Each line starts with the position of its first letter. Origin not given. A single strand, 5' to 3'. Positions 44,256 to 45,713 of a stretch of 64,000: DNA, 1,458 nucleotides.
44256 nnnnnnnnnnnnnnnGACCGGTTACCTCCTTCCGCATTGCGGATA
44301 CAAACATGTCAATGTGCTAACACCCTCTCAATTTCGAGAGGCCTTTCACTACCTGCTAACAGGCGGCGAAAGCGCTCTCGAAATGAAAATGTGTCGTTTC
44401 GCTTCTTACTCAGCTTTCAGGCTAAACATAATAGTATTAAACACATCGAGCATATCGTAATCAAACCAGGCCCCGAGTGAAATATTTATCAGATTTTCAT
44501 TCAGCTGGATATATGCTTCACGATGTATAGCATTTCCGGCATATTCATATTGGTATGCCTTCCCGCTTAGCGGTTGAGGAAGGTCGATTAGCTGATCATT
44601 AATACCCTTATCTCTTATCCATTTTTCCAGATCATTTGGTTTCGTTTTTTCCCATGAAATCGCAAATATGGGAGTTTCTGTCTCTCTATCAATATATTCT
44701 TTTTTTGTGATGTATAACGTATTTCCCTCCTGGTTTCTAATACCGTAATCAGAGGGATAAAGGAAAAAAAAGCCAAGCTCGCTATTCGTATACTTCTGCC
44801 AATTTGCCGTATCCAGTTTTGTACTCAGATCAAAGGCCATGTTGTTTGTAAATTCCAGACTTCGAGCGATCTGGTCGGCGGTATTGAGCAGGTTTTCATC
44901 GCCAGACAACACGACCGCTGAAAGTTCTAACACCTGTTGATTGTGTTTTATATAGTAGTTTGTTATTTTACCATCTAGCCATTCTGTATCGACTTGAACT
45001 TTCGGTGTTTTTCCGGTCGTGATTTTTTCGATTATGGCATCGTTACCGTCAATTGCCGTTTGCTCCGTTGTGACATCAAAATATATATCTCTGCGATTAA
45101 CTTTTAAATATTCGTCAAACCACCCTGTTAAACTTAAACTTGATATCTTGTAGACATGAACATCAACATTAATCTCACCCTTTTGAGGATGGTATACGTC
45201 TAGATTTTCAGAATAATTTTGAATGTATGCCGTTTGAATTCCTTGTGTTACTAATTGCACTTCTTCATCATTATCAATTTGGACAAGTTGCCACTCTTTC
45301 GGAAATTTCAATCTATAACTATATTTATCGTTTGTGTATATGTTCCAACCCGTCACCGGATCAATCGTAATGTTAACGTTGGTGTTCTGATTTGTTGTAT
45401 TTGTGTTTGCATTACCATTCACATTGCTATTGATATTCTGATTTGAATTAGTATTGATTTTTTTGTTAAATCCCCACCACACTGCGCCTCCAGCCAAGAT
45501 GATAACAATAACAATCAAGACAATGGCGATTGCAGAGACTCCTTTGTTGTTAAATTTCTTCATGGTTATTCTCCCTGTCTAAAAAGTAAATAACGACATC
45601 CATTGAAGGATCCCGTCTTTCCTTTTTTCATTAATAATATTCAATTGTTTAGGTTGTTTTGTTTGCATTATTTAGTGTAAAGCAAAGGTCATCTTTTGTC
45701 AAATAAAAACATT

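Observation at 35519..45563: Accessory island enriched in secreted peptidoglycan hydrolases with mosaic GC content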

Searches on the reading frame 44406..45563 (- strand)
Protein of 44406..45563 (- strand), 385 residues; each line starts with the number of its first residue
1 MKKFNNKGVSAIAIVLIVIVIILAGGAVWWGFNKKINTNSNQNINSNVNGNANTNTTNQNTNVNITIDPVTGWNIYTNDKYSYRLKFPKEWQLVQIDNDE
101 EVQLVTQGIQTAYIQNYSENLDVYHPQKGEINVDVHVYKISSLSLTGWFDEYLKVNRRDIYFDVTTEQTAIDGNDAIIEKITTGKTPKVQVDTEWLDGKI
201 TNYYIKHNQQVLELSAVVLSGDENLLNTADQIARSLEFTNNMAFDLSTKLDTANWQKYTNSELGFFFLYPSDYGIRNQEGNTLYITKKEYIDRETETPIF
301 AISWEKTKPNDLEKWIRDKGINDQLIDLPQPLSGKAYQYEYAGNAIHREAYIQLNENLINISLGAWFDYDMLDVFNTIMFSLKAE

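Call 4: search_protein_families(library=pfam, max_evalue=0.1, proteins=[window:44406-45563:-])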
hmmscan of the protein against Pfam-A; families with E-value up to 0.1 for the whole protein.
window:44406-45563:- (385 aa): 3 families
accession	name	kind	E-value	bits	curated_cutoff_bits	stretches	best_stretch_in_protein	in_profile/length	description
PF18933.6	PsbP_2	-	7.2e-06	26.6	27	1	251-340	40-125/184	PsbP-like protein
PF01789.22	PsbP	-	0.04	14.4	23.5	0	72-130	2-41/155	PsbP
PF15820.10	ECSCR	-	0.084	13.2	27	0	8-78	26-94/104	Endothelial cell-specific chemotaxis regulator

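Call 37: search_protein_families(library=ncbifam, max_evalue=0.01, proteins=[P0001, P0002, P0003, P0004, P0005, P0006, P0009, P0013, P0014])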
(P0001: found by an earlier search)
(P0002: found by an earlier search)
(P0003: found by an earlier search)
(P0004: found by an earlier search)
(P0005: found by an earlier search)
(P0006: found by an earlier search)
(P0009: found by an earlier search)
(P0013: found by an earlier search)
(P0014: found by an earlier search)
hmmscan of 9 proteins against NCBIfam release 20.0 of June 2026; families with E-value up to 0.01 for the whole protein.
P0001 (245 aa): 0 families

P0002 (218 aa): 6 families
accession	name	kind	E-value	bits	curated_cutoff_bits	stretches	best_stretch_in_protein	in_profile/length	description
NF052336.1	PdgHdaseHSB100310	equivalog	3.2e-07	30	500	1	93-189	46-144/316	peptidoglycan hydrolase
NF052530.1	Heli_ShapePgp3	exception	7.7e-06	25.2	300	1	110-184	174-249/270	peptidoglycan metallopeptidase Pgp3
NF053824.1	PdgNdpepShyC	equivalog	0.00019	20.5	700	1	111-184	304-378/429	peptidoglycan DD-endopeptidase ShyC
NF040883.1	amid_act_ActS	equivalog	0.00036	19.9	375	1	113-178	146-211/242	amidase activator ActS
NF053825.1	PdgNdpepShyA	equivalog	0.00042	19.1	700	1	111-187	304-378/425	peptidoglycan DD-endopeptidase ShyA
NF008652.0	PRK11649.1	equivalog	0.00066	18.5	341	1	112-185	322-396/439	murein DD-endopeptidase MepM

P0003 (200 aa): 0 families

P0004 (206 aa): 0 families

P0005 (213 aa): 0 families

P0006 (233 aa): 0 families

P0009 (208 aa): 0 families

P0013 (913 aa): 15 families
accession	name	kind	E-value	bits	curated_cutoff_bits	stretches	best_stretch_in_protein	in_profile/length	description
NF033707.1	T9SS_sortase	equivalog_domain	4.3e-09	34.6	420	1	823-899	995-1076/1095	type IX secretion system sortase PorU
TIGR04183.1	Por_Secre_tail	domain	3.9e-08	33.2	23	1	830-911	2-71/72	T9SS type A sorting domain-containing protein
NF005176.1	PRK06655.1-1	equivalog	8.7e-07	29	230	1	843-906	92-155/197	flagellar hook assembly protein FlgD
NF053825.1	PdgNdpepShyA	equivalog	2.1e-06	26.7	700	1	69-150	304-379/425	peptidoglycan DD-endopeptidase ShyA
NF008652.0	PRK11649.1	equivalog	4e-06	25.8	341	1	70-150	322-396/439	murein DD-endopeptidase MepM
NF052336.1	PdgHdaseHSB100310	equivalog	4.6e-06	26.2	500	1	64-156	60-146/316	peptidoglycan hydrolase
NF052530.1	Heli_ShapePgp3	exception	1.2e-05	24.6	300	1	69-149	175-249/270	peptidoglycan metallopeptidase Pgp3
NF040883.1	amid_act_ActS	equivalog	1.7e-05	24.2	375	1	70-150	145-219/242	amidase activator ActS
NF053824.1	PdgNdpepShyC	equivalog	3.5e-05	22.9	700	1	70-150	305-379/429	peptidoglycan DD-endopeptidase ShyC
NF052323.1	T9SSA_dep_M6i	equivalog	3.8e-05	21.8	600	1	831-910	962-1037/1043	T9SS-dependent M6-like inactivated metalloprotease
NF052228.1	T9SS_PorZ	equivalog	6.6e-05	21.5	260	1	821-897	668-739/757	type IX secretion system anionic LPS delivery protein PorZ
NF009276.0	PRK12633.1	equivalog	0.0001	22.1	383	1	846-899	127-180/234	flagellar basal body rod modification protein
NF008123.1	PRK10871.1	equivalog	0.0002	20.9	311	1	71-150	275-348/365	murein hydrolase activator NlpD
NF038113.1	T9SSA_dep_M36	equivalog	0.00041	18.6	885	1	824-911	790-868/869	T9SS-dependent M36 family metallopeptidase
NF008644.1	PRK11637.1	equivalog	0.0028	16.7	270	1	76-158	301-378/385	murein hydrolase activator EnvC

P0014 (385 aa): 2 families
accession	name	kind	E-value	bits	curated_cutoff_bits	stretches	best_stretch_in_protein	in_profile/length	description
TIGR03931.1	T7SS_Rv3446c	hypoth_equivalog_domain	3e-05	24.4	47.6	1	13-107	2-91/194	type VII secretion-associated protein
NF040946.1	PSII_PsbP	equivalog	0.00042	20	60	0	66-102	20-56/180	photosystem II reaction center PsbP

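Call 61: search_protein_families(library=pfam, max_evalue=1, proteins=[L011:4616-5257:+, L014:6889-7599:+, L015:4982-5701:+, L015:3115-3744:+, L016:4921-5568:+, L017:591-1337:+, L018:2079-3242:+, L018:4724-5317:+, L001:5813-6511:+, L011:7986-9065:+])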
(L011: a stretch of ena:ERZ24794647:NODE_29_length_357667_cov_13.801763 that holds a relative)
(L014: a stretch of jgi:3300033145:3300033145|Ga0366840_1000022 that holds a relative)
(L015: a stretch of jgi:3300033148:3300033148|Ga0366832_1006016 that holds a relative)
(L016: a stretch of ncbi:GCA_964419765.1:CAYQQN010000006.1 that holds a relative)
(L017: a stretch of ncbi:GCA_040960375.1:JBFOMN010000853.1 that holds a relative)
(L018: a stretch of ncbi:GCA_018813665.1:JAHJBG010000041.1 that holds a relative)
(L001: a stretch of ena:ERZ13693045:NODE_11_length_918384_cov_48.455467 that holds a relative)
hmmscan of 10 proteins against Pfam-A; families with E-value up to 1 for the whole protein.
L011:4616-5257:+ (213 aa): 3 families
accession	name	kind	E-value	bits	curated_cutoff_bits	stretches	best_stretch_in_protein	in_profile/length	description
PF09716.15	ETRAMP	-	0.04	14.4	29.1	1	1-42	1-30/81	Malarial early transcribed membrane protein (ETRAMP)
PF16872.10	putAbiC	-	0.077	14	22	1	182-210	13-46/80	Putative phage abortive infection protein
PF00886.24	Ribosomal_S16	-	0.15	12.4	27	1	93-108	26-41/62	Ribosomal protein S16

L014:6889-7599:+ (236 aa): 3 families
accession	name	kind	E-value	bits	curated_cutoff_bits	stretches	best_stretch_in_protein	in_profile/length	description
PF18933.6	PsbP_2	-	8.5e-05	23.1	27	1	14-222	4-183/184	PsbP-like protein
PF20377.3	DUF6672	-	0.12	12.6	24.3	1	3-30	5-32/152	Family of unknown function (DUF6672)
PF11837.13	INV_N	-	0.25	12.3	27.8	1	8-63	24-81/109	Beta-fructofuranosidase, N-terminal domain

L015:4982-5701:+ (239 aa): 3 families
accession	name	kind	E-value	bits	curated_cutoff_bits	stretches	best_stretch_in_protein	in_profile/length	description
PF18933.6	PsbP_2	-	8.1e-06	26.4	27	1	16-225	4-184/184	PsbP-like protein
PF09716.15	ETRAMP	-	0.056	13.9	29.1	1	3-36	48-81/81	Malarial early transcribed membrane protein (ETRAMP)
PF09889.16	DUF2116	-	0.5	10.8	26.8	1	5-28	32-57/59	Probable treble clef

L015:3115-3744:+ (209 aa): 5 families
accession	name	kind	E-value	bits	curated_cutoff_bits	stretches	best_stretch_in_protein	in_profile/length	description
PF07790.16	Pilin_N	-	0.015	16.6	25.2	1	12-50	9-47/78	Archaeal Type IV pilin, N-terminal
PF13967.11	RSN1_TM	-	0.018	15.1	27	1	15-49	5-39/156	Late exocytosis, associated with Golgi transport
PF13800.11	Sigma_reg_N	-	0.03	15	26.3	1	11-65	15-73/91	Sigma factor regulator N-terminal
PF25184.1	YxzE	-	0.097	14.1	40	1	13-61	3-47/65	YxzE-like putative bacteriocin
PF11337.13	DUF3139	-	0.22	12.5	27.3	1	12-53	4-45/83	Protein of unknown function (DUF3139)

L016:4921-5568:+ (215 aa): 2 families
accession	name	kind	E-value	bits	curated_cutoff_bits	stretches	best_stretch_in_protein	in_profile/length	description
PF06072.16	Herpes_US9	-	0.12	12.8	23.7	1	4-25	37-58/61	Alphaherpesvirus tegument protein US9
PF13663.11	DUF4148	-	0.16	12.8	27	1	1-40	1-38/62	Domain of unknown function (DUF4148)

L017:591-1337:+ (248 aa): 8 families
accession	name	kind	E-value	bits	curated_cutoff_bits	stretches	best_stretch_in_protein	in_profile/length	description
PF18933.6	PsbP_2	-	0.0028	18.1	27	1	86-125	28-69/184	PsbP-like protein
PF19168.5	DUF5850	-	0.036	15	25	1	20-101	4-84/171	Family of unknown function (DUF5850)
PF21827.1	New_glue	-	0.036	14.2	31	1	21-80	6-63/94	New glue protein family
PF19721.4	DUF6215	-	0.14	12.2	27.1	1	9-48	2-41/135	Family of unknown function (DUF6215)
PF09911.14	DUF2140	-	0.15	12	34.3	1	10-74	2-66/187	Uncharacterized protein conserved in bacteria (DUF2140)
PF12072.13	RNase_Y_N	-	0.17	11.8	32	1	16-48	2-34/201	RNase Y N-terminal region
PF03833.19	PolC_DP2_N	-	0.21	11.2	24.3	1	53-95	82-124/271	DNA polymerase II large subunit DP2, N-terminal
PF20187.3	DUF6550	-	0.5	11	27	1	15-97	17-95/190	Family of unknown function (DUF6550)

L018:2079-3242:+ (387 aa): 0 families

L018:4724-5317:+ (197 aa): 1 family
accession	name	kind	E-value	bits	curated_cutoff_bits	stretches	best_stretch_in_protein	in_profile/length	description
PF12704.14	MacB_PCD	-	0.13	12.9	27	1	7-150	9-114/207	MacB-like periplasmic core domain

L001:5813-6511:+ (232 aa): 4 families
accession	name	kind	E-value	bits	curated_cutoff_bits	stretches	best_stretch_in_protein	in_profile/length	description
PF18933.6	PsbP_2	-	0.00067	20.1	27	1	37-101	14-77/184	PsbP-like protein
PF07790.16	Pilin_N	-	0.0097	17.2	25.2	1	13-62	9-58/78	Archaeal Type IV pilin, N-terminal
PF10907.13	DUF2749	-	0.067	13.7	25.5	1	14-54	7-49/72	Protein of unknown function (DUF2749)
PF03493.23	BK_channel_a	-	0.088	13.6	26.8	1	121-167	28-73/90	Calcium-activated BK potassium channel alpha subunit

L011:7986-9065:+ (359 aa): 2 families
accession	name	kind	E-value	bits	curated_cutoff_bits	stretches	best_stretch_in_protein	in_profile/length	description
PF01789.22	PsbP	-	0.0078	16.7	23.5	1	222-273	4-53/155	PsbP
PF18933.6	PsbP_2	-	0.059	13.8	27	1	221-244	44-67/184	PsbP-like protein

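Call 62: search_protein_families(library=phrogs, max_evalue=0.001, proteins=[P0001, P0002, P0003, P0004, P0005, P0006, P0009, P0013, P0014])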
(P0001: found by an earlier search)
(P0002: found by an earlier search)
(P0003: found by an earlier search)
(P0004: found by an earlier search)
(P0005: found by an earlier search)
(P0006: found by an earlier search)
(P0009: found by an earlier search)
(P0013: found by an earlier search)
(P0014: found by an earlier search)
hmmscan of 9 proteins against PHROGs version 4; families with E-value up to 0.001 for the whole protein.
P0001 (245 aa): 0 families

P0002 (218 aa): 9 families
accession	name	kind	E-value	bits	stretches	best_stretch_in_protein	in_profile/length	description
phrog_7767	-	other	3.9e-10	40.8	1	88-185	20-105/194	metallo-endopeptidase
phrog_6700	-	lysis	2.7e-09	35.5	1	111-196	2634-2721/2898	endolysin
phrog_3084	-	lysis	1.9e-07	31.5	1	103-189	25-119/468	endolysin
phrog_10030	-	tail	7.8e-07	27.7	1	93-184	1905-2003/2105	tail length tape measure protein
phrog_880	-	lysis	1.4e-05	25.7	1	112-187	38-120/435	endolysin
phrog_3578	-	lysis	1.5e-05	25.5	1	144-184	293-334/405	endolysin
phrog_21656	-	other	3.5e-05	23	1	113-184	647-727/1022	peptidase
phrog_14988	-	other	3.6e-05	24.6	1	97-184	28-124/272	peptidase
phrog_4070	-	tail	0.00014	21.2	1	113-188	635-711/989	tail length tape measure protein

P0003 (200 aa): 0 families

P0004 (206 aa): 0 families

P0005 (213 aa): 0 families

P0006 (233 aa): 1 family
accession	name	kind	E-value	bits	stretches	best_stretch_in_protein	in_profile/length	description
phrog_10051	-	lysis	0.0002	21.7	1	141-203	347-410/455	endolysin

P0009 (208 aa): 0 families

P0013 (913 aa): 10 families
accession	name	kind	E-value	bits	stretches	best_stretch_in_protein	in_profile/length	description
phrog_7767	-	other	7.7e-11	43.1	1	69-152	29-107/194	metallo-endopeptidase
phrog_10030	-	tail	3.9e-09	35.4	1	30-157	1881-2011/2105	tail length tape measure protein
phrog_6700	-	lysis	6.9e-08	30.9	1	68-153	2633-2713/2898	endolysin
phrog_14988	-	other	2.7e-07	31.6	1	72-152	45-127/272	peptidase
phrog_28394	-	unknown function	8.9e-07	29.4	1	68-154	210-291/303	-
phrog_28672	-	other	1.9e-06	27.7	1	50-151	277-373/397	metallo-endopeptidase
phrog_8537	-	unknown function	1.3e-05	25.7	1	108-162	56-109/384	-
phrog_880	-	lysis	0.00068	20.1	0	63-152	31-120/435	endolysin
phrog_4070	-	tail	0.00086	18.5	0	100-157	659-715/989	tail length tape measure protein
phrog_3578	-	lysis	0.001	19.6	0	114-149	300-334/405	endolysin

P0014 (385 aa): 0 families

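Call 75: search_protein_families(library=pfam, max_evalue=0.001, proteins=[L020:1670-4231:-, L020:4243-4878:-, L020:4926-5501:-, L020:6934-8073:+, L020:8861-10069:-, L020:10595-12013:-, L020:1257-1673:-, L020:5836-6474:+])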
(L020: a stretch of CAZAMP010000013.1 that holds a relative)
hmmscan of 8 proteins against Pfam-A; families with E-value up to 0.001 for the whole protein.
L020:1670-4231:- (853 aa): 8 families
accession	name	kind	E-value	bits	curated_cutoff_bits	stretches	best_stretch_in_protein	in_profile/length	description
PF10412.15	TrwB_AAD_bind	-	1.8e-14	53.9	20.5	2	442-535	11-98/387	Type IV secretion-system coupling protein DNA-binding domain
PF01935.23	DUF87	-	2.9e-08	34.5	23.2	1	436-519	12-90/220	Helicase HerA, central domain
PF13401.12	AAA_22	-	5.2e-05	24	27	0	445-470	4-29/130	AAA domain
PF12696.13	TraG-D_C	-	0.0001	22.7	22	1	712-777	3-70/126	TraM recognition site of TraD and TraG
PF01580.24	FtsK_SpoIIIE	-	0.00033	20.6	24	1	431-468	25-61/221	FtsK/SpoIIIE family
PF24389.1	ORC-CDC6-like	-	0.00046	19.5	27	1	439-472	25-58/571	ORC-CDC6-like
PF00005.33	ABC_tran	-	0.00087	20.3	25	0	447-469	12-34/137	ABC transporter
PF05872.18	HerA_C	-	0.00097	18.3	22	0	434-487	9-62/502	Helicase HerA-like C-terminal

L020:4243-4878:- (211 aa): 0 families

L020:4926-5501:- (191 aa): 1 family
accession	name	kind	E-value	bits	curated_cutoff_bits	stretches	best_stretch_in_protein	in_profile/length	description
PF04542.20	Sigma70_r2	-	4.6e-05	23.6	24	1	24-80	9-60/71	Sigma-70 region 2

L020:6934-8073:+ (379 aa): 0 families

L020:8861-10069:- (402 aa): 0 families

L020:10595-12013:- (472 aa): 0 families

L020:1257-1673:- (138 aa): 0 families

L020:5836-6474:+ (212 aa): 1 family
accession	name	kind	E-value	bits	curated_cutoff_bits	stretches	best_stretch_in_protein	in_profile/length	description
PF05257.22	CHAP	-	0.0006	20.7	26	1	109-187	7-81/81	CHAP domain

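Call 76: search_protein_families(library=pfam, max_evalue=0.01, proteins=[L023:2776-3348:+, L023:4410-5075:+, L027:4003-4695:+, L016:2548-3120:+, L023:5653-6498:+, L027:5557-6366:+, L026:47-802:+, L022:2314-3246:+, L022:494-1138:+, L001:11670-12815:+])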
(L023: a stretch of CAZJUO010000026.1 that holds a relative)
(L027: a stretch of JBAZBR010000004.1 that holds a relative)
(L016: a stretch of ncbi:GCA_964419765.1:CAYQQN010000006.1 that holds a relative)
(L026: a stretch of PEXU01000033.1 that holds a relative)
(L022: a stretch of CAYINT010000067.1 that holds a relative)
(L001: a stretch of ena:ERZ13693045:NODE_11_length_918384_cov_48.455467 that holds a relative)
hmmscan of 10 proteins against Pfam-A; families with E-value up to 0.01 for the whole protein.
L023:2776-3348:+ (190 aa): 0 families

L023:4410-5075:+ (221 aa): 0 families

L027:4003-4695:+ (230 aa): 0 families

L016:2548-3120:+ (190 aa): 0 families

L023:5653-6498:+ (281 aa): 0 families

L027:5557-6366:+ (269 aa): 1 family
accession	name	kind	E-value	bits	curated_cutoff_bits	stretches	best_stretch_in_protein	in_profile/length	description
PF05257.22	CHAP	-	0.00012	22.9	26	1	142-214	4-71/81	CHAP domain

L026:47-802:+ (251 aa): 0 families

L022:2314-3246:+ (310 aa): 0 families

L022:494-1138:+ (214 aa): 0 families

L001:11670-12815:+ (381 aa): 1 family
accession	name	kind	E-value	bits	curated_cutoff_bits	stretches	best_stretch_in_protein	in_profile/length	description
PF00930.27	DPPIV_N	-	3.3e-06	26.5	22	0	262-324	26-82/354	Dipeptidyl peptidase IV (DPP IV) N-terminal region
